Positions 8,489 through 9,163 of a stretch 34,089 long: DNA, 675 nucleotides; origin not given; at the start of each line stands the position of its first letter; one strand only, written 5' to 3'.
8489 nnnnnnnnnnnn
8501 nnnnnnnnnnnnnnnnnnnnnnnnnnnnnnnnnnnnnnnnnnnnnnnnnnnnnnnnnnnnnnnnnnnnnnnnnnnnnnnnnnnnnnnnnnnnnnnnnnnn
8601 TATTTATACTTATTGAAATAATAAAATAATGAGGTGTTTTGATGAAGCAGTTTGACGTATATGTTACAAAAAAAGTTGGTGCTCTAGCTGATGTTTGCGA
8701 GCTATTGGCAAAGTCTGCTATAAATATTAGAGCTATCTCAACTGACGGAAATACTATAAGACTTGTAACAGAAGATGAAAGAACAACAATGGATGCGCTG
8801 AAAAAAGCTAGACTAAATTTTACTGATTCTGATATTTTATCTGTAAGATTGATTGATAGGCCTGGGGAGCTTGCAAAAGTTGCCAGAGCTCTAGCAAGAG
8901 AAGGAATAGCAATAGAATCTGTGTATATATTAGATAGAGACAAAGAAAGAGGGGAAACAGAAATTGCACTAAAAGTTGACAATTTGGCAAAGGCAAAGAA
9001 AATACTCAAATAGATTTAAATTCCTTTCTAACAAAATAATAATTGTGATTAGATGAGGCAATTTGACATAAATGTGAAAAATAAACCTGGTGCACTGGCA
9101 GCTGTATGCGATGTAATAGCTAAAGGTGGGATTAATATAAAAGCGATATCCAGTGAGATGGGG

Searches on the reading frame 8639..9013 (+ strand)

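Call 10: search_protein_families(library=pfam, proteins=[window:8639-9013:+])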
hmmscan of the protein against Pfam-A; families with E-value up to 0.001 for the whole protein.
window:8639-9013:+ (124 aa): 6 families
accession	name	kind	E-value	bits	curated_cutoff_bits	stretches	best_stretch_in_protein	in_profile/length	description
PF01842.31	ACT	-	7.4e-13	48.5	27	2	66-115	2-50/66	ACT domain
PF22629.2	ACT_AHAS_ss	-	9.3e-12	45.4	27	2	67-124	1-57/67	AHAS small subunit-like ACT domain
PF13291.12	ACT_4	-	1.5e-11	45.2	27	1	67-123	9-66/80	ACT domain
PF19571.5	ACT_8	-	6.3e-10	39.4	23.5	1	2-122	3-124/141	ACT domain pair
PF13840.12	ACT_7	-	7.6e-08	32.5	27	0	12-48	20-56/65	ACT domain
PF22468.2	ACT_9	-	7.6e-07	29.2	27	0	11-41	10-42/61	ACT domain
